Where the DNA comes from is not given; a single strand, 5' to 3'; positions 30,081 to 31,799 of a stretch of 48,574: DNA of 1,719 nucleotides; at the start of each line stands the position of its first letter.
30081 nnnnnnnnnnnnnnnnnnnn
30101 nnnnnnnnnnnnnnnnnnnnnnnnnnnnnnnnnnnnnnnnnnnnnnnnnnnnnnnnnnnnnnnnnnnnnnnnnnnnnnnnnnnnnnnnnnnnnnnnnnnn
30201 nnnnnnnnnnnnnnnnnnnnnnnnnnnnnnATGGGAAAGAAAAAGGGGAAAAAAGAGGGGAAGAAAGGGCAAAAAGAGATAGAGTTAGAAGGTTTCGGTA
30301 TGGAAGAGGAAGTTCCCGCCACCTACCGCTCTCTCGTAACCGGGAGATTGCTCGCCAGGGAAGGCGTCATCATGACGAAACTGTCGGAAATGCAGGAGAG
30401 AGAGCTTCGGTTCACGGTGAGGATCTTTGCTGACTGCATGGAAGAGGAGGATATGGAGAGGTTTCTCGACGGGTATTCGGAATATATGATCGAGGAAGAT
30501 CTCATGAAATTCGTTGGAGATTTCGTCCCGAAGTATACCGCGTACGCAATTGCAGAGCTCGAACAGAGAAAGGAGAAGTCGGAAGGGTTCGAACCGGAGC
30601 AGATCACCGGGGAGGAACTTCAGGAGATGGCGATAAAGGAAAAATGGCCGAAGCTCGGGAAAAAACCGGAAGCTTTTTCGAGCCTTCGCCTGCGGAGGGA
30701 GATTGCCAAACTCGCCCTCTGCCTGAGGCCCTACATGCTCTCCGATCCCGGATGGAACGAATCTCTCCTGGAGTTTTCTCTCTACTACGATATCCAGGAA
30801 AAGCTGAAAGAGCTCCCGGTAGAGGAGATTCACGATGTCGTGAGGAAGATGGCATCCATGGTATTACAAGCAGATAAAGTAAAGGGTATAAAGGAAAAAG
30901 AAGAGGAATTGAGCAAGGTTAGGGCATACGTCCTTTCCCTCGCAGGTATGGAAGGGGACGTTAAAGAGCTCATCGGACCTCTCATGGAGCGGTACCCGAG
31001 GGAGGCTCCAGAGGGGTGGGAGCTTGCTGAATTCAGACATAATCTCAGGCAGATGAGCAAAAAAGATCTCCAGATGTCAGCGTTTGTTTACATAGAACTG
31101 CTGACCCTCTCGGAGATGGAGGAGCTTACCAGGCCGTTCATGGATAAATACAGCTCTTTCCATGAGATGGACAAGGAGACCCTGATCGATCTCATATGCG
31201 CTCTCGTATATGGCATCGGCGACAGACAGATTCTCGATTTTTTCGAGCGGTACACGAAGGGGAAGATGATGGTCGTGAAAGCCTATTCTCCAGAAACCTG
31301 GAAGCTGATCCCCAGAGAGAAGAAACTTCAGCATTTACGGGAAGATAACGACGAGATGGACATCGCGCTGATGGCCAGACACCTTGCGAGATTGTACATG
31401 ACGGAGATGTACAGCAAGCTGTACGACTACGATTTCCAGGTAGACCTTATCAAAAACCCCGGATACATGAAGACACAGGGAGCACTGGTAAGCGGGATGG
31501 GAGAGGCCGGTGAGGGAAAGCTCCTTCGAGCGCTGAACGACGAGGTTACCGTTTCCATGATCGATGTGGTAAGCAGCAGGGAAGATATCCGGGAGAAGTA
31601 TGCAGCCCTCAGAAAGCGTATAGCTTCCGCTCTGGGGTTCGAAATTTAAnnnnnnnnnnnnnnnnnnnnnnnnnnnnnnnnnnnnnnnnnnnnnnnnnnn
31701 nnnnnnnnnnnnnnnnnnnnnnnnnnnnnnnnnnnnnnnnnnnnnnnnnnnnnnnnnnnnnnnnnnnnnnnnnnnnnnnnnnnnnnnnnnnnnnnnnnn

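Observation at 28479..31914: Six-gene cassette of uncharacterised proteins between hemL and the CoA-transferase operon: best candidate for an undescribed system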

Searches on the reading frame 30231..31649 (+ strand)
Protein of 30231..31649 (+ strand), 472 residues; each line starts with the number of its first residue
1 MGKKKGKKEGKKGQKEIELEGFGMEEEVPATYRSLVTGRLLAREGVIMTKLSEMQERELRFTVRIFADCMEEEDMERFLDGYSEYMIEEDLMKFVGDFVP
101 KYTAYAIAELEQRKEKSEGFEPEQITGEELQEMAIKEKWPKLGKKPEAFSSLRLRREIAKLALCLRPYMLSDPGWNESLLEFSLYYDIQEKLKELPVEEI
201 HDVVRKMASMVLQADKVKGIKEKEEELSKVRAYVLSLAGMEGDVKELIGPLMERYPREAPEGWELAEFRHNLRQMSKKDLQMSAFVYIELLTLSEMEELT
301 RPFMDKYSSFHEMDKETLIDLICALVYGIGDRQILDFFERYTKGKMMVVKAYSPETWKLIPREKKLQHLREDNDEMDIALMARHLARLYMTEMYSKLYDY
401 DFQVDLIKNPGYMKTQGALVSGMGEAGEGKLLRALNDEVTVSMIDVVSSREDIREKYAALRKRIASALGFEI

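Call 3: search_protein_families(library=pfam, proteins=[window:30231-31649:+], max_evalue=1)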
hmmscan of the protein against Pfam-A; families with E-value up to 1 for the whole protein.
window:30231-31649:+ (472 aa): 2 families
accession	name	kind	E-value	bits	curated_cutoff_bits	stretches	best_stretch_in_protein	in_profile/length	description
PF02984.24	Cyclin_C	-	0.0021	18.5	22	1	157-222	46-103/119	Cyclin, C-terminal domain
PF12201.13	bcl-2I13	-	0.15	12.5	25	1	373-400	66-93/156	Bcl2-interacting killer, BH3-domain containing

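Call 4: search_protein_families(library=ncbifam, proteins=[window:30231-31649:+], max_evalue=1)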
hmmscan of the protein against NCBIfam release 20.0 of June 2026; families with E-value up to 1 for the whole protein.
window:30231-31649:+ (472 aa): 0 families

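Call 6: search_protein_families(library=padloc, proteins=[window:30231-31649:+], max_evalue=1)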
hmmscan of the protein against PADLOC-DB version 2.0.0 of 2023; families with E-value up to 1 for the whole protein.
window:30231-31649:+ (472 aa): 0 families

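Call 7: search_protein_families(library=phrogs, proteins=[window:30231-31649:+], max_evalue=1)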
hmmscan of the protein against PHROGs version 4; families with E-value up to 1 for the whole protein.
window:30231-31649:+ (472 aa): 0 families

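Call 11: find_homologous_proteins(query=window:30231-31649:+)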
Query window:30231-31649:+ (472 aa): 158 proteins with E <= 0.001 among 8000 candidates; the best 120 are listed.
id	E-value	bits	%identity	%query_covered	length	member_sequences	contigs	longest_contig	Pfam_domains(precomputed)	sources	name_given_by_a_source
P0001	0.0e+0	1029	100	100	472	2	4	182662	-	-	-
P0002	1.6e-232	791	76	97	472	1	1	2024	-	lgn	-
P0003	3.0e-232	790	76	97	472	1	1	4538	-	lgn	-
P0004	4.3e-218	743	87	82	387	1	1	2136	-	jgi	jgi:hypothetical protein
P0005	9.4e-211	719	68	100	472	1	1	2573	-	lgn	-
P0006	3.2e-210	717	69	96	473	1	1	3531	-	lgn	-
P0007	5.0e-210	717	70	96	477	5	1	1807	-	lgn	-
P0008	3.5e-208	711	70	96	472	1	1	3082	-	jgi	jgi:hypothetical protein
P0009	5.4e-204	697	66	100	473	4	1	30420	-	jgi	jgi:hypothetical protein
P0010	2.4e-203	695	67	100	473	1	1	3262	-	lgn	-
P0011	9.2e-197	673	65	100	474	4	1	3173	-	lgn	-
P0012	3.9e-183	628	60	99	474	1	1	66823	-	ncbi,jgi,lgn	-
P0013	8.1e-183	627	61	100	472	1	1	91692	-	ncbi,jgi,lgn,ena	-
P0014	9.3e-175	601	59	98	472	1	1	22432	-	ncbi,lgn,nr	ncbi:MAG: hypothetical protein D6713_01410 [Deltaproteobacteria bacterium]|nr:MAG: hypothetical prot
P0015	1.6e-111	392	44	93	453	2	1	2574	-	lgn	-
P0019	2.6e-110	388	44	93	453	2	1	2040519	-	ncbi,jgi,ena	jgi:hypothetical protein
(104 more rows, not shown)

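Call 13: find_encoding_contigs(protein=P0019, flank=8000, max_places=2)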
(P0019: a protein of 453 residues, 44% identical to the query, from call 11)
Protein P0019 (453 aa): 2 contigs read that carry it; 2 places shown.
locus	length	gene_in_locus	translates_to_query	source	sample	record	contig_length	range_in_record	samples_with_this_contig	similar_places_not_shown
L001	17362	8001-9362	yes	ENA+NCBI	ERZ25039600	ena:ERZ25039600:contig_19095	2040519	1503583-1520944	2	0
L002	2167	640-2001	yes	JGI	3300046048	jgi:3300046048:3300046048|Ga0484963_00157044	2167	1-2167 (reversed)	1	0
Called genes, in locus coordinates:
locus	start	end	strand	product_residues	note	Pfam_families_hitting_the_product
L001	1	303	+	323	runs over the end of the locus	PF04055:Radical_SAM, PF12840:HTH_20 (weak)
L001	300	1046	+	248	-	PF02535:Zip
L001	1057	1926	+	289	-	PF01656:CbiA, PF25160:LdpA_Fe-S-bd (faint), PF00037:Fer4 (faint), PF12837:Fer4_6 (faint), PF13187:Fer4_9 (weak), PF13237:Fer4_10 (faint), PF14697:Fer4_21 (weak), PF12838:Fer4_7 (weak)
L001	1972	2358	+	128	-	PF02579:Nitro_FeMo-Co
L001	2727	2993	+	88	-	PF01910:Thiamine_BP (weak), PF07615:Ykof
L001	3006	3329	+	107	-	PF07311:Dodecin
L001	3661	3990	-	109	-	PF00137:ATP-synt_C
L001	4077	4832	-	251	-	PF00119:ATP-synt_A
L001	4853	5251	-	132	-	PF03899:ATP-synt_I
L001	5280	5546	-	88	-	PF09527:ATPase_gene1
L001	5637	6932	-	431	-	PF00202:Aminotran_3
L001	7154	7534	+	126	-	-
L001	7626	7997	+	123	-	-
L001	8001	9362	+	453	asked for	-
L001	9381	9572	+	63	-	-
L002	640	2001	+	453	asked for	-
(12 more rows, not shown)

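Call 14: find_encoding_contigs(protein=P0013, flank=8000, max_places=2)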
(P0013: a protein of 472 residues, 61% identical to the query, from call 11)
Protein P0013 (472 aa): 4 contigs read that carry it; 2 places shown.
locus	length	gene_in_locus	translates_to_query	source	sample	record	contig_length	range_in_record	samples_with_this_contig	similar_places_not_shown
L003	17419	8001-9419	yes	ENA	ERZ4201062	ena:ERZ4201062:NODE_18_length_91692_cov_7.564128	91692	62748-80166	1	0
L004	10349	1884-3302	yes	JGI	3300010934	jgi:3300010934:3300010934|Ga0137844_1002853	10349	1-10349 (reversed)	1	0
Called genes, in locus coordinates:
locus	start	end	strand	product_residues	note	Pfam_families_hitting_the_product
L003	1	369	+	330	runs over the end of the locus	PF04166:PdxA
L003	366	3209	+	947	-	PF00005:ABC_tran (faint), PF02463:SMC_N (faint), PF13191:AAA_16 (faint), PF13304:AAA_21 (faint), PF13555:AAA_29 (faint), PF20703:nSTAND1 (faint), PF17760:UvrA_inter, PF17755:UvrA_DNA-bind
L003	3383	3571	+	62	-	PF09527:ATPase_gene1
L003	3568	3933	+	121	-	PF03899:ATP-synt_I (weak)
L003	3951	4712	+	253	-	PF00119:ATP-synt_A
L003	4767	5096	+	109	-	PF00137:ATP-synt_C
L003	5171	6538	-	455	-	PF00202:Aminotran_3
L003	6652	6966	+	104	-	-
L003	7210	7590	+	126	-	-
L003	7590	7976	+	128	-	-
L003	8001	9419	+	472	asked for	-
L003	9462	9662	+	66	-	-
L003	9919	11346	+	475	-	PF02515:CoA_transf_3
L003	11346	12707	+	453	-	PF02515:CoA_transf_3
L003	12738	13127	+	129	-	-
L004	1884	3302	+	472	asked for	-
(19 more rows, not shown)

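Call 24: find_related_loci(query=A1, collection=genome_contigs, flank=6000)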
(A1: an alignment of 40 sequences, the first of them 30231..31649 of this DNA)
Query A1 (472 aa) in genome_contigs; peptide patterns used: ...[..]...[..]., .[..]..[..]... (x = any residue, [..] = any of these).
175 stretches matched a pattern; 53 encode a relative of the query (tblastn E <= 1e-3); 53 distinct loci.
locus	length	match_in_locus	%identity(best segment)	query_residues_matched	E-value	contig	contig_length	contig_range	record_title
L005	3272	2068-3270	100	1-401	0e+0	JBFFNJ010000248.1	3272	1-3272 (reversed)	MAG: Candidatus Deferrimicrobia bacterium isolate Mix_mud18.2022.04.7 k141_2046040_length_3272_cov_7.0000, whole genome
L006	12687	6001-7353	70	22-472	0e+0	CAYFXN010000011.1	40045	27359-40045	MAG TPA_asm: uncultured bacterium isolate ERP108616_co2_418 genome assembly, contig: NODE_1132_length_40045_cov_5.796849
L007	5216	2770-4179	61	1-471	0e+0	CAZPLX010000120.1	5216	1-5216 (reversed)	MAG TPA_asm: uncultured bacterium isolate binchicken_co275_513 genome assembly, contig: NODE_29948_length_5216_cov_6.085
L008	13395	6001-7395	60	7-471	0e+0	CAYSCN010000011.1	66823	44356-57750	MAG TPA_asm: uncultured bacterium isolate SRP216583_co2_128 genome assembly, contig: NODE_170_length_66823_cov_30.383552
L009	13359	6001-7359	59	17-469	0e+0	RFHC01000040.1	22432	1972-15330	MAG: Deltaproteobacteria bacterium isolate J040 k99_136189, whole genome shotgun sequence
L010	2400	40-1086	64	120-468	3e-163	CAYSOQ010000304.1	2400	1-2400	MAG TPA_asm: uncultured bacterium isolate binchicken_co275_14 genome assembly, contig: NODE_109869_length_2400_cov_4.289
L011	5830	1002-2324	43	31-470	1e-115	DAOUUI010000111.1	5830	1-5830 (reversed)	MAG TPA_asm: Deltaproteobacteria bacterium isolate CSMAG_819 CSMAG_819_k141_768891_length_5830_cov_10.2088, whole genome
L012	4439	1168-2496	42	31-472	2e-115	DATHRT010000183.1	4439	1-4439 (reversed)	MAG TPA_asm: Candidatus Limnocylindria bacterium isolate SMAG_U16032 k141_88055, whole genome shotgun sequence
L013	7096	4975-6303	42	31-472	3e-112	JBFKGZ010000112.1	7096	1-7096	MAG: Candidatus Deferrimicrobiaceae bacterium isolate Mix_sand21.2022.07.D.23 k141_2865855_length_7096_cov_10.0000, whol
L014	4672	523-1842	42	31-469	6e-113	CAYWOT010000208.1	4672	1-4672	MAG TPA_asm: uncultured bacterium isolate binchicken_co129_807 genome assembly, contig: NODE_67197_length_4672_cov_5.584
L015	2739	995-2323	41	31-472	2e-116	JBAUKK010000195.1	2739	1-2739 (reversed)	MAG: Candidatus Deferrimicrobiaceae bacterium isolate MFD02415_ilm_asm_bin11 k127_212484, whole genome shotgun sequence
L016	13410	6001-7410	41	6-470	1e-111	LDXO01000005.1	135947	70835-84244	MAG: Deltaproteobacteria bacterium CSP1-8 XU12_C0005, whole genome shotgun sequence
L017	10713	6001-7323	43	31-470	1e-111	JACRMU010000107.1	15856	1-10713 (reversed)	MAG: Deltaproteobacteria bacterium isolate NC_groundwater_1915_Pr3_S2p5_65_9 SR2-18-S2p5_coassembly_scaffold_264719, who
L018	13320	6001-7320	41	31-469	1e-110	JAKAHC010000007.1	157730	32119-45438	MAG: Deltaproteobacteria bacterium isolate WY2.bin79 NODE_125_length_157730_cov_4.330698, whole genome shotgun sequence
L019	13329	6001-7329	43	31-472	6e-111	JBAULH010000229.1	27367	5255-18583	MAG: Candidatus Deferrimicrobiaceae bacterium isolate MFD09314_ilm_asm_bin47 k127_494574, whole genome shotgun sequence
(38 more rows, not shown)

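Call 25: predict_structure(alignment_id=A1)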
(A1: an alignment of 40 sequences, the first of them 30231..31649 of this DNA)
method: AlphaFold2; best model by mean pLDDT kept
length: 472 residues; sequences in the alignment: 40
mean_pLDDT: 87.7   pTM: 0.76
mean pLDDT of the five models: 87.7, 87.7, 85.5, 85.4, 82.9
residues with pLDDT >= 90: 336; 70-90: 96; 50-70: 14; < 50: 26
segments of 3 or more residues with pLDDT < 50: 1-26
pLDDT, mean of each block of 10 residues (from residue 1): 30 27 50 92 97 93 92 92 92 97 97 89 91 92 95 94 90 70 86 95 97 93 94 96 86 86 91 94 91 90 86 93 89 93 92 93 96 93 94 94 92 90 77 94 93 93 86 57
secondary structure, 60 per line:
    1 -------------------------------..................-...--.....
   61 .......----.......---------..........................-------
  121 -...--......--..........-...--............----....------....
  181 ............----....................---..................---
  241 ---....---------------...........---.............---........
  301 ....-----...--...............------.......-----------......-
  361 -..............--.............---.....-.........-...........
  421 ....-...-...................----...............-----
elements in order: H32-49 H56-67 H72-78 H88-113 H127-132 H135-144 H151-162 H167-170 H177-192 H197-216 H220-237 H244-247 H263-273 H277-289 H293-304 H315-329 H336-342 H354-359 H362-375 H378-390 H394-398 H400-408 H410-424 H430-448 H453-467
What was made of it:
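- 30231..31649 (+): C: 472-aa all-alpha protein. It has a Lys-rich disordered tail (residues 1-26) followed by two homologous ~220-residue halves (about 30309-30980 and 30981-31646). The AlphaFold2 model has pLDDT 87.7, pTM 0.76 and 25 helices (call 25).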

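Call 30: fold_search(model_id=the predicted structure, library=pdb)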
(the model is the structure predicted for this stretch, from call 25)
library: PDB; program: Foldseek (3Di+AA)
matches with E <= 10: 143; with E <= 0.001: 0
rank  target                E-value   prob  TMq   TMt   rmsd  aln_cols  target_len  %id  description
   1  7t3n                  1.6e-01  0.14  0.10  0.11  27.4       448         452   10  R184Q/E191Q mutant of rat vesicular glutamate transporter 2 (VGLUT2) (released 2022-12-14)
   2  8oi2_A                1.9e-01  0.30  0.16  0.15  23.2       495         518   10  Crystal structure of Alb1 megabody in complex with human serum albumin (released 2024-04-03)
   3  9k2v_A                2.9e-01  0.11  0.10  0.07  27.6       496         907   11  Cyanophage A4 pre-ejectosome (released 2025-04-09)
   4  2ps5_A                3.3e-01  0.12  0.11  0.13  31.4       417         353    9  N225D Trichodiene Synthase: Complex With Mg and Pyrophosphate (released 2007-12-18)
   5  8dwi                  3.3e-01  0.10  0.12  0.13  28.0       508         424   10  Molecular Mechanism of Sialic Acid Transport Mediated by Sialin (released 2023-01-25)
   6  9w1p_A                3.7e-01  0.10  0.11  0.13  26.9       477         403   10  G6P-bound human SLC37A4 lateral dimer (released 2025-11-19)
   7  6e9n_A                4.0e-01  0.14  0.13  0.14  26.8       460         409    9  E. coli D-galactonate:proton symporter in the inward open form (released 2019-05-22)
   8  9w1r                  4.2e-01  0.12  0.12  0.14  29.1       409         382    9  S-4048-bound human SLC37A4 monomer (released 2025-11-19)
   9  9ugy                  4.5e-01  0.09  0.11  0.12  28.2       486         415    8  Cryo-EM Structure of G6PT1 bound with GlcN6P (released 2026-01-07)
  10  9kuy                  4.9e-01  0.12  0.12  0.13  27.4       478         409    7  Cryo-EM structure of human G6PT in apo state (released 2025-11-12)
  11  9ll1                  4.9e-01  0.09  0.11  0.13  27.9       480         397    8  Cryo-EM structure of G6PT1 in complex with Chlorogenic acid (released 2025-12-31)
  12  8sbe                  5.4e-01  0.08  0.10  0.11  27.2       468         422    9  Structure of the rat vesicular glutamate transporter 2 determined by single-particle Cryo-EM (released 2023-05-03)
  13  9lnb_A                7.4e-01  0.09  0.11  0.13  27.3       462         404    7  Cryo-EM structure of lumen facing G6PT1 in the apo state (released 2025-12-31)
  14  9ugu                  7.7e-01  0.08  0.13  0.14  27.6       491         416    7  Cryo-EM Structure of Apo-G6PT1 (released 2026-01-07)
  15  8tgi_A                8.0e-01  0.08  0.12  0.13  28.8       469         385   11  VMAT1 dimer with dopamine and reserpine (released 2024-03-20)
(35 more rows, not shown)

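Call 38: search_solved_structures(query=A1, max_evalue=10)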
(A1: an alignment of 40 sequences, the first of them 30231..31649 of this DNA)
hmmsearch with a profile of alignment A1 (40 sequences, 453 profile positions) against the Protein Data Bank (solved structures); distinct sequences matched with E-value up to 10: 1.
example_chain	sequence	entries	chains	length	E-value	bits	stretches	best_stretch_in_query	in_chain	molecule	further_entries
2ld7_B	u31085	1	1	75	1.5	10.9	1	240-289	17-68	Paired amphipathic helix protein Sin3a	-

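Call 42: search_protein_representatives(alignment_id=A1)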
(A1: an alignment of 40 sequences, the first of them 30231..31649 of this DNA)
Query: 40 sequences, 453 profile positions. Proteins with E-value up to 0.001 (for the whole library): 70; up to 1e-10: 57; up to 1e-30: 29. The best 70 are listed.
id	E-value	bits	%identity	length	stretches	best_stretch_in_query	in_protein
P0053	1.3e-215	733.1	-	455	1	1-447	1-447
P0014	4.3e-196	668.7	-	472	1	2-448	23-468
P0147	7.9e-119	414.1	-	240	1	2-241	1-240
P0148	1.2e-106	373.9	-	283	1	2-224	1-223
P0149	5.8e-101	355.2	-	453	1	7-444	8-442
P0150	4.8e-100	352.1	-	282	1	169-444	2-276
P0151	3.9e-92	326.1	-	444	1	9-444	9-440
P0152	9.4e-89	314.9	-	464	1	11-447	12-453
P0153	3.0e-88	313.3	-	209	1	248-451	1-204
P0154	1.2e-86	308.0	-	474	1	9-448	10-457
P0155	1.8e-82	294.2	-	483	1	10-450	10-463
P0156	2.7e-81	290.4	-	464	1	10-443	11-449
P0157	7.6e-81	288.9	-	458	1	10-446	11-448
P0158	1.0e-78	281.8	-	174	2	220-335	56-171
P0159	3.6e-76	273.4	-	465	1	10-443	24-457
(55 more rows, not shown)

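Call 43: find_encoding_contigs(protein=P0155, flank=8000, max_places=2)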
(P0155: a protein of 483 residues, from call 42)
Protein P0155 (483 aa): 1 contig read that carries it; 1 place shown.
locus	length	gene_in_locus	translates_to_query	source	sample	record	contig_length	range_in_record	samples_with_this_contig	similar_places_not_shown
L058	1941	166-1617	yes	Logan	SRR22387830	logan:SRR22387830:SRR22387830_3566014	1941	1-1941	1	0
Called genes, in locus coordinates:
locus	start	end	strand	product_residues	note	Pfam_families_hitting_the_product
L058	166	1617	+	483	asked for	-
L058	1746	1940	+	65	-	?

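Call 44: find_encoding_contigs(protein=P0151, flank=8000, max_places=2)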
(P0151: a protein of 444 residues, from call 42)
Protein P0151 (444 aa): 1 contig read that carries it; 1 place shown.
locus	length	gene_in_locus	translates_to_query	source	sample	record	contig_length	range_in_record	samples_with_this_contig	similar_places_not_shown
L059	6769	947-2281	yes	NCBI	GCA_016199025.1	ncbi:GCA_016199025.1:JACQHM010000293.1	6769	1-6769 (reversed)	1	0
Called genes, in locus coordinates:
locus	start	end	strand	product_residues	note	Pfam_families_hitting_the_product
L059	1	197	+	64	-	?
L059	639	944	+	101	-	-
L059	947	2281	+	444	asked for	-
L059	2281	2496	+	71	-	PF13783:DUF4177 (weak)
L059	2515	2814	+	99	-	PF01206:TusA (weak)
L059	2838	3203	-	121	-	-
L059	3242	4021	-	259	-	PF11967:RecO_N, PF02565:RecO_C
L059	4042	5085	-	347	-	PF00350:Dynamin_N (faint), PF03193:RsgA_GTPase (faint), PF10662:PduV-EutP (weak), PF01926:MMR_HSR1, PF02421:FeoB_N, PF04548:AIG1 (faint), PF00009:GTP_EFTU, PF07650:KH_2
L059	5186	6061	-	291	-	PF01551:Peptidase_M23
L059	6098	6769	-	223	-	PF00795:CN_hydrolase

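Call 45: find_encoding_contigs(protein=P0154, flank=8000, max_places=2)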
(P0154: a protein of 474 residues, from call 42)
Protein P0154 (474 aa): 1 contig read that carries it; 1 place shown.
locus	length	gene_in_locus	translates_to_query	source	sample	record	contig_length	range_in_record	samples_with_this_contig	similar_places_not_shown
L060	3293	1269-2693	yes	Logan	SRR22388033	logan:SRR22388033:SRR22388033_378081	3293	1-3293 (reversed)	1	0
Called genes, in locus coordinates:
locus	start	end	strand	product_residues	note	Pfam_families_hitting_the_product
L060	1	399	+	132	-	?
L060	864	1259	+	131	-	-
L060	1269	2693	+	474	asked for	-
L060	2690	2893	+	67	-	-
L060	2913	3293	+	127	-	?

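Call 46: find_encoding_contigs(protein=P0149, flank=8000, max_places=2)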
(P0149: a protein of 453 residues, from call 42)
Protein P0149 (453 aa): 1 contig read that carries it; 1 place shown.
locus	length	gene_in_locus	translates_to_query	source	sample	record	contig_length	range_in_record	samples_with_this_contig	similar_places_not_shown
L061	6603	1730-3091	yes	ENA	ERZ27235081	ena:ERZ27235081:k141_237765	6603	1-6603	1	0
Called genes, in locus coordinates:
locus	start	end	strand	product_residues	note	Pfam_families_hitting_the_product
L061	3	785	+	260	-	?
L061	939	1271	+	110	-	-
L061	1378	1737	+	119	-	-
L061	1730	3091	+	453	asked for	-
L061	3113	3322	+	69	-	-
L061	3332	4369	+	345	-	-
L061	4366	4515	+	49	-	-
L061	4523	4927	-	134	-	-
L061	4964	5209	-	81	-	-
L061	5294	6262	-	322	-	PF01136:Peptidase_U32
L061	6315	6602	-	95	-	?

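Call 47: find_encoding_contigs(protein=P0159, flank=8000, max_places=2)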
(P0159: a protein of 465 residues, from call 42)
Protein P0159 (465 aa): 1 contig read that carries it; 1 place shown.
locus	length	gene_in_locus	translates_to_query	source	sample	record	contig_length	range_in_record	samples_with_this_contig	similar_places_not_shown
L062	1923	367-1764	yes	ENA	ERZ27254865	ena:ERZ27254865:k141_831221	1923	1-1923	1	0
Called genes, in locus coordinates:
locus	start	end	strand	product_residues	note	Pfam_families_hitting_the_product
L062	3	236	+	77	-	?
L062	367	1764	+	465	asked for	-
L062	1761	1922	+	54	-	?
